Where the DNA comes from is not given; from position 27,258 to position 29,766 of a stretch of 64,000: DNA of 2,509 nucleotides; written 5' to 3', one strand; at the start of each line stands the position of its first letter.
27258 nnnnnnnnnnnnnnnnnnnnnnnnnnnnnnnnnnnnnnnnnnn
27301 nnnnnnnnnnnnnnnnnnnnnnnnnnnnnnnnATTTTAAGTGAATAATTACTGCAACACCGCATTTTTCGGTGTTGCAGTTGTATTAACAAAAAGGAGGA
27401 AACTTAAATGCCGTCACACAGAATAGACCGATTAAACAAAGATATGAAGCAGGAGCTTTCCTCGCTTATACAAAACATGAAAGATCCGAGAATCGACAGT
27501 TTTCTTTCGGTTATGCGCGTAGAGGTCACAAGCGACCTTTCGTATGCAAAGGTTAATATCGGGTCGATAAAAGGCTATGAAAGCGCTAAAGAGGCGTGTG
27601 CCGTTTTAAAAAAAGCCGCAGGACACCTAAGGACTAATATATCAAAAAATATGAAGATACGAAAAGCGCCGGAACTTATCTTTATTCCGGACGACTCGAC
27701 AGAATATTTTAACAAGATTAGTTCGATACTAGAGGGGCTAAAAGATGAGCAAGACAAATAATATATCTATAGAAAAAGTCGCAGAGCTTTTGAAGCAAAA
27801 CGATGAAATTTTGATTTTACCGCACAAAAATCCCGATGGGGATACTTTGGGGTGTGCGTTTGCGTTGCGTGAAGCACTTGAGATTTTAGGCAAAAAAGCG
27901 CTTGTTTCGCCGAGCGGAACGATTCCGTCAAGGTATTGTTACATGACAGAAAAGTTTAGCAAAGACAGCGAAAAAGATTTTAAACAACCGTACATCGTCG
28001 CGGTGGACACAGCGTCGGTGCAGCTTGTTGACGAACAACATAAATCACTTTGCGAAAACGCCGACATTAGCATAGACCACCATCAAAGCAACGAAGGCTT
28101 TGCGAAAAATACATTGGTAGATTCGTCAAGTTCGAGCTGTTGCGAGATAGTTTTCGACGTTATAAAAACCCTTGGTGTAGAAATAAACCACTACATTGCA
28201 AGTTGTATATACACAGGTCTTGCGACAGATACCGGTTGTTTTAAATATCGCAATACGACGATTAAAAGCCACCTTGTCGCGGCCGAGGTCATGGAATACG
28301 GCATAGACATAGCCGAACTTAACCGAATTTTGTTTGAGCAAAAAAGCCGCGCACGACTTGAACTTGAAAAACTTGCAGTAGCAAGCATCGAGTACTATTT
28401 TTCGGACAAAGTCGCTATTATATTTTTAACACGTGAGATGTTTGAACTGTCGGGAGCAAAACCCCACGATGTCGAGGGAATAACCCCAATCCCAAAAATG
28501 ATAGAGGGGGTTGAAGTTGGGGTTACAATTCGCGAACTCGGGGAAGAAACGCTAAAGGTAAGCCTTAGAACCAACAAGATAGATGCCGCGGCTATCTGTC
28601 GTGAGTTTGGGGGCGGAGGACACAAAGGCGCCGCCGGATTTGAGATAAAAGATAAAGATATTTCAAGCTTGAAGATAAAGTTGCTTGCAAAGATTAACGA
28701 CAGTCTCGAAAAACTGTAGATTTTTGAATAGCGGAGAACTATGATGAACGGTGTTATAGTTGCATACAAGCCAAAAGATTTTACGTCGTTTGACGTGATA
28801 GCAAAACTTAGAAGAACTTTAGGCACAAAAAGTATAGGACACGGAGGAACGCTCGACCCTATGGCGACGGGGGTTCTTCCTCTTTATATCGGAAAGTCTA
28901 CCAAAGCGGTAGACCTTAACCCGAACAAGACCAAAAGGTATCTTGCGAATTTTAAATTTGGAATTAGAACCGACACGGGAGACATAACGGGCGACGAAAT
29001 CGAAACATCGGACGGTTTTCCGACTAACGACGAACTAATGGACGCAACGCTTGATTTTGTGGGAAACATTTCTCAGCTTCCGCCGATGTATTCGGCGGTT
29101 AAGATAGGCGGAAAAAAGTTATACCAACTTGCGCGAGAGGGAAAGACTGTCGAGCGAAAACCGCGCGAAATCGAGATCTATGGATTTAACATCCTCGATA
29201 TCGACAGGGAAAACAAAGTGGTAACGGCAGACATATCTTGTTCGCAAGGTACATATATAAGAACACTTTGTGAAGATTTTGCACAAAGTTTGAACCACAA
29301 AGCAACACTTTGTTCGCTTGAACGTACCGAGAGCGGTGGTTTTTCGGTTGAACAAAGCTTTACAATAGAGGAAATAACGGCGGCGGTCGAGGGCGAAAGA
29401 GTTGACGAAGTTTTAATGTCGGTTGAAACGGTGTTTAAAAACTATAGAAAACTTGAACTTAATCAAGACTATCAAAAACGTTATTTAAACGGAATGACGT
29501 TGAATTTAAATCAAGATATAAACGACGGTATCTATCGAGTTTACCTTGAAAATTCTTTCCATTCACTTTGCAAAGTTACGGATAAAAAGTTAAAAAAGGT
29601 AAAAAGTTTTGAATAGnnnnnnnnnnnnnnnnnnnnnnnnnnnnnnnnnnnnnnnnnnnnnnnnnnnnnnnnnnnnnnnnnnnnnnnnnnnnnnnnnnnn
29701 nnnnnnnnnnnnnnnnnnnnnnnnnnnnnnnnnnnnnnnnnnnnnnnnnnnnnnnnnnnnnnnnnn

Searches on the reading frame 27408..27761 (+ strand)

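Call 10: search_protein_families(library=pfam, proteins=[window:27408-27761:+])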
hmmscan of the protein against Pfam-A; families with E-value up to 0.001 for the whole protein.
window:27408-27761:+ (117 aa): 1 family
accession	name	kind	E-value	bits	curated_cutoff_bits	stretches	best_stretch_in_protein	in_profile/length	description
PF02033.23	RBFA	-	2.5e-28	98.9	34.7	1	5-108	1-105/105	Ribosome-binding factor A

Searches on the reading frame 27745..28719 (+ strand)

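Call 10: search_protein_families(library=pfam, proteins=[window:27745-28719:+])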
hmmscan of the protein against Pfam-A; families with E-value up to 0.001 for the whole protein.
window:27745-28719:+ (324 aa): 2 families
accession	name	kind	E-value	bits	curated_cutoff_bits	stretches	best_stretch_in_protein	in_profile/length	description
PF01368.27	DHH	-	1.1e-14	55.2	28.1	1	22-158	2-124/125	DHH family, N-terminal domain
PF02272.25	DHHA1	-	1.1e-10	42.3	25.9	1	237-319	12-98/102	DHHA1 domain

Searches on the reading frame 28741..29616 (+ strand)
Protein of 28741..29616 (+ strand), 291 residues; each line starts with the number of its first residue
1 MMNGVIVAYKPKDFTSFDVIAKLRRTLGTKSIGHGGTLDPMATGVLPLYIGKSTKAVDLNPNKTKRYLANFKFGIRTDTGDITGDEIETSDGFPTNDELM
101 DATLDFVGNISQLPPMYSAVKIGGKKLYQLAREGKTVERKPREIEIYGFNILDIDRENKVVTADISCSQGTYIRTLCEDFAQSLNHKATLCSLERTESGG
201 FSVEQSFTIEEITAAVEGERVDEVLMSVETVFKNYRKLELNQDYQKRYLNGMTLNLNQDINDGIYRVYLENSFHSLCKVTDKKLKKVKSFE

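Call 10: search_protein_families(library=pfam, proteins=[window:28741-29616:+])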
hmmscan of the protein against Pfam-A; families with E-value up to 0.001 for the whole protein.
window:28741-29616:+ (291 aa): 2 families
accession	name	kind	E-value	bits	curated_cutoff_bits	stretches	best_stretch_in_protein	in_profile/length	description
PF01509.24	TruB_N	-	8.8e-51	172.6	27.3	1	24-173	1-149/149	TruB family pseudouridylate synthase (N terminal domain)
PF16198.10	TruB_C_2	-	7.8e-09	36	29.3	1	174-232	1-65/66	tRNA pseudouridylate synthase B C-terminal domain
